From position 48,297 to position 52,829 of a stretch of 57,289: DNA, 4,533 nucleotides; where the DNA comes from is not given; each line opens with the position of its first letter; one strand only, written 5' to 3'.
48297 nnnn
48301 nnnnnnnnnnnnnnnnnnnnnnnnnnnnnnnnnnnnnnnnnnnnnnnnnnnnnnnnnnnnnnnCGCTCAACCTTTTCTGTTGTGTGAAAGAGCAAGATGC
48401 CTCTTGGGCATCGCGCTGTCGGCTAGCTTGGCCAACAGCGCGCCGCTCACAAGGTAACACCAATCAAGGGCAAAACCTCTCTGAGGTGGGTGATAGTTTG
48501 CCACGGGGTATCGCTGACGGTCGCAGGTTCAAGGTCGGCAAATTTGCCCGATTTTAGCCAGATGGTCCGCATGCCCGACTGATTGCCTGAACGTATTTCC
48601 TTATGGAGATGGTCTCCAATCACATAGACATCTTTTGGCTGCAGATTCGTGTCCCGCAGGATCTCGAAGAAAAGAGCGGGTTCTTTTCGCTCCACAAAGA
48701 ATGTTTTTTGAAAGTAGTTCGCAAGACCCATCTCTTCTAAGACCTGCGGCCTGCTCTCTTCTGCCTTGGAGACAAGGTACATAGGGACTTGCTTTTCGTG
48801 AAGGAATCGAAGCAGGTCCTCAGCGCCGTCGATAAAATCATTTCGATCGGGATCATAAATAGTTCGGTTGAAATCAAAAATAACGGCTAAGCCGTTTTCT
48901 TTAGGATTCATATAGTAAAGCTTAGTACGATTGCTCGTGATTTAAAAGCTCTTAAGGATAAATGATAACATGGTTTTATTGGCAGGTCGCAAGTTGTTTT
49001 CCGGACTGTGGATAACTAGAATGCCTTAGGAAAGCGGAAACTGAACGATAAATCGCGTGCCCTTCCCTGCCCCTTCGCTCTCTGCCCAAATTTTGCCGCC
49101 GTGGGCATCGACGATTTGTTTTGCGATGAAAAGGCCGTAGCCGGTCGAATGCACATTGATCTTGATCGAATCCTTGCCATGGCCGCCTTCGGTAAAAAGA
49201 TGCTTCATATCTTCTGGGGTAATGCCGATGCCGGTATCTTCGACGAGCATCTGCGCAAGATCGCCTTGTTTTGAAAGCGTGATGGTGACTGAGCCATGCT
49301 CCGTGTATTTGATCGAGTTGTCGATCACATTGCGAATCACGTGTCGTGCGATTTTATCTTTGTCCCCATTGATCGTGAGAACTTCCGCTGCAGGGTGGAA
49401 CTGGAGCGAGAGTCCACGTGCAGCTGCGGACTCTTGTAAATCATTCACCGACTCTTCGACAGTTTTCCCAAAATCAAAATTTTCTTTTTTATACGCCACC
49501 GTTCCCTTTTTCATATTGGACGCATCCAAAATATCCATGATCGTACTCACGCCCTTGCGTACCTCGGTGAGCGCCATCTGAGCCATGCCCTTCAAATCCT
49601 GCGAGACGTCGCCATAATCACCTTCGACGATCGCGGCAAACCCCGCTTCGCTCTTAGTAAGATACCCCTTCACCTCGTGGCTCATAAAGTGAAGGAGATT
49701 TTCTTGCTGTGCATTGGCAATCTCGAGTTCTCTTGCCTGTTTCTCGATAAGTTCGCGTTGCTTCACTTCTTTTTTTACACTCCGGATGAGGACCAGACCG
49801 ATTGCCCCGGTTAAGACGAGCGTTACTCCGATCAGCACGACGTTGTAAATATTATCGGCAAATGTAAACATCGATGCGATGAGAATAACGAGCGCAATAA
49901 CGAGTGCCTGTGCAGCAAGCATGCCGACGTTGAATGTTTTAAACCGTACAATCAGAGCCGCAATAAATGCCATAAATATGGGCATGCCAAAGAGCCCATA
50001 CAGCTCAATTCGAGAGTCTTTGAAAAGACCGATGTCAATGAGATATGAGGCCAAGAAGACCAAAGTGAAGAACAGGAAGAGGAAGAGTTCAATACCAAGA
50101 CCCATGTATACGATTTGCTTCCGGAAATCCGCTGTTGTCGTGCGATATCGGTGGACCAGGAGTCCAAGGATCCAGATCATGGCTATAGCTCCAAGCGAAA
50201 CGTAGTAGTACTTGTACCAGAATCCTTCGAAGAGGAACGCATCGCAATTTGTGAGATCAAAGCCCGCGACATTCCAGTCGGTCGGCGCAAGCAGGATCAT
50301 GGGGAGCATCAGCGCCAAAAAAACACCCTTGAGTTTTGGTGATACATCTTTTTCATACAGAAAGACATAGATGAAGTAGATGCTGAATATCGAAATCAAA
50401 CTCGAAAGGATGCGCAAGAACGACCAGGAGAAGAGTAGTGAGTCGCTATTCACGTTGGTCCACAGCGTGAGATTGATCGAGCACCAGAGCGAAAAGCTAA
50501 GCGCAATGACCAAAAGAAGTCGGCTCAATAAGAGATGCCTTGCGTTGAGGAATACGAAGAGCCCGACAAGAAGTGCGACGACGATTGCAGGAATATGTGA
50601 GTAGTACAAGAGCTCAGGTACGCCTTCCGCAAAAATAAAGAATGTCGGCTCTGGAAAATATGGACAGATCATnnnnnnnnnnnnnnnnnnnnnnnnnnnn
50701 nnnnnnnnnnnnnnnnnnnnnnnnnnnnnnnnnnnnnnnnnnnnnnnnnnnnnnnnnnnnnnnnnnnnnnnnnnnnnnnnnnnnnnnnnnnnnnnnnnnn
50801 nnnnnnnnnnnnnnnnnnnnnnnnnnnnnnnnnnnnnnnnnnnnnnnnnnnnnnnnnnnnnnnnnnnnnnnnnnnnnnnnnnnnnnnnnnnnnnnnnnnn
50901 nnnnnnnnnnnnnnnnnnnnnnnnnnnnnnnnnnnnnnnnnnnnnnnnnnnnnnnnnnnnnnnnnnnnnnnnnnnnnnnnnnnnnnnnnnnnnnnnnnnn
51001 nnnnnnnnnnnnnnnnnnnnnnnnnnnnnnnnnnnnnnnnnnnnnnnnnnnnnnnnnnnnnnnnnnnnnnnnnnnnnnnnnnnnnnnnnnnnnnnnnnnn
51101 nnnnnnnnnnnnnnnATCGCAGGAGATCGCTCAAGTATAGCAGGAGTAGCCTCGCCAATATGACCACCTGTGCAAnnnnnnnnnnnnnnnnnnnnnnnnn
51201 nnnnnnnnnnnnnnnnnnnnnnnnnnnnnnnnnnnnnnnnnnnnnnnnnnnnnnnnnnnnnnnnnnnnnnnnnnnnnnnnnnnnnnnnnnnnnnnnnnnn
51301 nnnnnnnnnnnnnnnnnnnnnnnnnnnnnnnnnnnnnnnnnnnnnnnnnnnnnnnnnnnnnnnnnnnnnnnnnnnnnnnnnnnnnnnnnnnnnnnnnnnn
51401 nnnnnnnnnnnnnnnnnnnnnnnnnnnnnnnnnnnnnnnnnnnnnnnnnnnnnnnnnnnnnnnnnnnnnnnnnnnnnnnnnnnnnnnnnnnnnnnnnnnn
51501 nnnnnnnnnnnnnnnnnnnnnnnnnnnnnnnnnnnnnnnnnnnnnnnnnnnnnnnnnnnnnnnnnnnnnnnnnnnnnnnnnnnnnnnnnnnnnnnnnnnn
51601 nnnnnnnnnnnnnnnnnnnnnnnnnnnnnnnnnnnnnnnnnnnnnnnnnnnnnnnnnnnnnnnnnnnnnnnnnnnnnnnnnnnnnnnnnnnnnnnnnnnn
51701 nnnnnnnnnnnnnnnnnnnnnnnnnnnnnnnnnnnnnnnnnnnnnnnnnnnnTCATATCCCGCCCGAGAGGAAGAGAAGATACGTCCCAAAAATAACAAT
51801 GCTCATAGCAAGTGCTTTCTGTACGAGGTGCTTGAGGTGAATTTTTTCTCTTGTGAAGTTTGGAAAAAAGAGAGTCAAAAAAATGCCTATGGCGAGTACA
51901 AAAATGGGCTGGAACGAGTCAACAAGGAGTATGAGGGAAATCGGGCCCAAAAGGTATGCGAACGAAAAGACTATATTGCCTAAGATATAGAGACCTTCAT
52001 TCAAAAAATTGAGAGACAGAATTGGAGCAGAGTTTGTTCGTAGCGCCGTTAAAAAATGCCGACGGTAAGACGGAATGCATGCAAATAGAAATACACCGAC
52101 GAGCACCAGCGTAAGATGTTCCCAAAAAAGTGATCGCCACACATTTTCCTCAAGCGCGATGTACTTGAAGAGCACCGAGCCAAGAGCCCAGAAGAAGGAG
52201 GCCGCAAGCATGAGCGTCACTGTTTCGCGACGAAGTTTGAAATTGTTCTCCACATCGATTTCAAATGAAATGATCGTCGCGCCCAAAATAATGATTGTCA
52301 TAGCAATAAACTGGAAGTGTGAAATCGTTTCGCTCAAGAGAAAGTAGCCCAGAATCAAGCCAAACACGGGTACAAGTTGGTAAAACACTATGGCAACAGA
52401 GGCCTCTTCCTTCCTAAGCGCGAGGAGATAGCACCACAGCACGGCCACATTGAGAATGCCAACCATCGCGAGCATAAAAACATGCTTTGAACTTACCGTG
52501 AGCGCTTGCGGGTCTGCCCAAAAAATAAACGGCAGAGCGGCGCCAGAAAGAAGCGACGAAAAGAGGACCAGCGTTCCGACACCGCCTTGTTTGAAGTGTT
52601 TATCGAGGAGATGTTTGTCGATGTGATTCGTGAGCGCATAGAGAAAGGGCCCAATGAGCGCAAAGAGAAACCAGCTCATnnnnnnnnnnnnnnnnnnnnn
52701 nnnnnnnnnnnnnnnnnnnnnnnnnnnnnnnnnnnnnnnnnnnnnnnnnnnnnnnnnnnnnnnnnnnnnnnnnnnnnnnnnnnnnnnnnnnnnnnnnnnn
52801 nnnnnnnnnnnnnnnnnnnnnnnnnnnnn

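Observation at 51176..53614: SET-domain methyltransferase, EamA exporter and DUF2156-type aminoacyl-tRNA transferase in one tight block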

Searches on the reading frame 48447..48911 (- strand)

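Call 3: search_protein_families(library=pfam, proteins=[window:48447-48911:-], max_evalue=0.01)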
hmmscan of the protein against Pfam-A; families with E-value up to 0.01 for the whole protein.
window:48447-48911:- (154 aa): 3 families
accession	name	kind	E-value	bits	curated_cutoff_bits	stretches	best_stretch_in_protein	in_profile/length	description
PF13242.12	Hydrolase_like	-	1.1e-09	38.6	22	1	77-145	6-74/75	HAD-hyrolase-like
PF13419.12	HAD_2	-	2.7e-09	37.8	23.8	1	24-118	78-177/178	Haloacid dehalogenase-like hydrolase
PF00702.32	Hydrolase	-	1e-08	36.3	26.4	1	20-113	93-191/191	haloacid dehalogenase-like hydrolase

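Call 4: search_protein_families(library=ncbifam, proteins=[window:48447-48911:-], max_evalue=0.01)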
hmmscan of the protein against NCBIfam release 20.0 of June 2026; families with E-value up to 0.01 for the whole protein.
window:48447-48911:- (154 aa): 22 families
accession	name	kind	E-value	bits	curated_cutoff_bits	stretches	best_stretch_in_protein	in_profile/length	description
TIGR01668.1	YqeG_hyp_ppase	hypoth_equivalog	2.2e-12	46.8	89.1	1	9-126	27-142/170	YqeG family HAD IIIA-type phosphatase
TIGR02253.1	CTE7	subfamily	4.5e-11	43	169.75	1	34-147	103-221/221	TIGR02253 family HAD-type hydrolase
TIGR02254.1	YjjG_YfnB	equivalog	1.5e-09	37.6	159.9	1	22-146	94-219/223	YjjG family noncanonical pyrimidine nucleotidase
TIGR02252.1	DREG-2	subfamily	7.2e-09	35.7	155.2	1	26-118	106-203/203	HAD hydrolase, REG-2-like, family IA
NF052576.1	PymNtasePynAStpc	equivalog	2.6e-08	33.8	350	1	25-127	99-208/229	pyrimidine 5'-nucleotidase PynA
TIGR01460.1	HAD-SF-IIA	subfamily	8.7e-08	32.2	100.15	1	85-122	207-246/246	HAD-IIA family hydrolase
TIGR01458.1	HAD-SF-IIA-hyp3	hypoth_equivalog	1.1e-06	28.2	175.95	1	72-147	176-251/257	TIGR01458 family HAD-type hydrolase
NF053752.1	TK1734_fam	exception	2e-06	27.2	475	1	9-57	2-48/260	2-phosphoglycolate phosphatase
TIGR01509.1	HAD-SF-IA-v3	subfamily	1.1e-05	25.6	29.4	1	58-119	91-154/154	HAD-IA family hydrolase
NF009698.0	PRK13223.1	equivalog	1.4e-05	24.4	466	1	28-148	104-227/272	phosphoglycolate phosphatase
TIGR01662.1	HAD-SF-IIIA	subfamily_domain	1.7e-05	25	44.6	1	9-121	2-140/141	HAD-IIIA family hydrolase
TIGR01452.1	PGP_euk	subfamily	5.3e-05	22.8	201.95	1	77-122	204-249/279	phosphoglycolate/pyridoxal phosphate family phosphatase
NF006976.0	PRK09449.1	equivalog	0.00019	21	183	1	27-124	97-200/225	pyrimidine 5'-nucleotidase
NF009695.0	PRK13222.1-2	equivalog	0.00023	20.7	225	1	28-131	97-204/226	phosphoglycolate phosphatase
NF053830.1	RUBPPhHalo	equivalog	0.00028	20.6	330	1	28-148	106-232/234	ribulose-1,5-bisphosphate 5-phosphatase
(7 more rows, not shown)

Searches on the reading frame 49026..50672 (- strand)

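Call 3: search_protein_families(library=pfam, proteins=[window:49026-50672:-], max_evalue=0.01)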
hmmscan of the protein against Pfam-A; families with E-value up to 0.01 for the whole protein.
window:49026-50672:- (548 aa): 3 families
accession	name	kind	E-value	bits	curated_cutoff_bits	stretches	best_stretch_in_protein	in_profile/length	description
PF02518.31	HATPase_c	-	5.8e-26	91.6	26.4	1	442-547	6-109/111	Histidine kinase-, DNA gyrase B-, and HSP90-like ATPase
PF13589.12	HATPase_c_3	-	0.0004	20.9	25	1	445-517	6-80/137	Histidine kinase-, DNA gyrase B-, and HSP90-like ATPase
PF13581.12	HATPase_c_2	-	0.0079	16.6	27.4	0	449-524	43-112/127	Histidine kinase-like ATPase domain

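Call 4: search_protein_families(library=ncbifam, proteins=[window:49026-50672:-], max_evalue=0.01)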
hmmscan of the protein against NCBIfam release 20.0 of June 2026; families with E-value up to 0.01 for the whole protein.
window:49026-50672:- (548 aa): 68 families (the best 25 are shown)
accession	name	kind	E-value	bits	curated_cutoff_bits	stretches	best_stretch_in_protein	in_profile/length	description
TIGR02956.1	TMAO_torS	equivalog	4e-31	108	676.5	1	303-547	447-682/967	TMAO reductase system sensor histidine kinase/response regulator TorS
NF046044.1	PnpS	equivalog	6.9e-29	101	400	1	312-546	159-390/390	two-component system histidine kinase PnpS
NF033092.0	HK_WalK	equivalog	6.2e-28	97.7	725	1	321-546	370-593/594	cell wall metabolism sensor histidine kinase WalK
NF047874.1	MASE3_PAS_HK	subfamily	1.2e-26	93.7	560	1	380-547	459-625/655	MASE3 domain-containing sensor histidine kinase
NF040691.1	MtrAB_MtrB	equivalog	7.9e-25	87.8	450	1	309-546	257-491/507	MtrAB system histidine kinase MtrB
NF012163.2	BaeS_SmeS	equivalog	2.2e-24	86.2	500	1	311-545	228-456/457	sensor histidine kinase efflux regulator BaeS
NF008318.0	PRK11107.1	equivalog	4.3e-24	84.7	890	1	375-547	342-518/920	two-component sensor histidine kinase BarA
NF006800.0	PRK09303.1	equivalog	6.3e-24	84.6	342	1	312-546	140-376/383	histidine kinase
NF033091.0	HK_VanS_ACDEFG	equivalog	9e-24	84.1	400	1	299-535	49-284/293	vancomycin resistance histidine kinase VanS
NF038297.2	hybrid_HK_HrmK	equivalog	1.6e-23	83.2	725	1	293-547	205-457/607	hybrid histidine kinase/response regulator HrmK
TIGR02966.1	phoR_proteo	equivalog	1.8e-23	83.1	334.2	1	298-545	89-333/333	phosphate regulon sensor histidine kinase PhoR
NF041832.1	near_NosP_CTERM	subfamily_domain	2.6e-23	82.7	400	1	318-547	2-225/370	NahK/ErcS family hybrid sensor histidine kinase/response regulator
NF041880.1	EPS_EpsF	equivalog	1e-22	80.3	900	1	315-546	266-492/492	response regulator EpsF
NF041735.1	hist_kin_RppB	equivalog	5.9e-22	78.1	400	1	332-546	225-438/438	two-component system sensor histidine kinase RppB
NF007837.0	PRK10549.1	equivalog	1.9e-21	76.3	603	1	309-547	226-458/466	envelope stress sensor histidine kinase BaeS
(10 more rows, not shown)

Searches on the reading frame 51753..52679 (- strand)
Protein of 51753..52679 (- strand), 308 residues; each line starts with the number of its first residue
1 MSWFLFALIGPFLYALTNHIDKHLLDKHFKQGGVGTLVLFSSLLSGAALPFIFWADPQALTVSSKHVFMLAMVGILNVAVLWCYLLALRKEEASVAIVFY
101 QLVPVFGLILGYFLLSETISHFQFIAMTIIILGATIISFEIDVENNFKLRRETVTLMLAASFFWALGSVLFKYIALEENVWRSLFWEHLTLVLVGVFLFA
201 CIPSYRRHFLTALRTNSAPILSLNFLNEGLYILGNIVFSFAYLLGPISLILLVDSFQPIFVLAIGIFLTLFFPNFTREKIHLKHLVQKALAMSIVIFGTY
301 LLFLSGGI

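Call 3: search_protein_families(library=pfam, proteins=[window:51753-52679:-], max_evalue=0.01)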
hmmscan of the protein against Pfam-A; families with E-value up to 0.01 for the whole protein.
window:51753-52679:- (308 aa): 2 families
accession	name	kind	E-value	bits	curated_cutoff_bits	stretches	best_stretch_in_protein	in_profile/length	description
PF00892.27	EamA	-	3.2e-15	57.1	28.2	1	2-138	2-134/135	EamA-like transporter family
PF06027.18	SLC35F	-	0.0066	16.4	21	1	6-136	166-296/299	Solute carrier family 35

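Call 4: search_protein_families(library=ncbifam, proteins=[window:51753-52679:-], max_evalue=0.01)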
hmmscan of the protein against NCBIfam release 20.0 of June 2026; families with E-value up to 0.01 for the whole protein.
window:51753-52679:- (308 aa): 3 families
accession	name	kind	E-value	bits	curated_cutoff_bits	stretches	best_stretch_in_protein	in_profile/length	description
TIGR00950.1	2A78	equivalog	1.7e-10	40.7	230.2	1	38-200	21-176/264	carboxylate/amino acid/amine transporter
NF008432.0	PRK11272.1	equivalog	0.0012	18.1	270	1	66-139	216-287/294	drug/metabolite exporter YedA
TIGR03340.1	phn_DUF6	hypoth_equivalog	0.0061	16.3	288.15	1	36-244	30-227/281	phosphonate utilization associated putative membrane protein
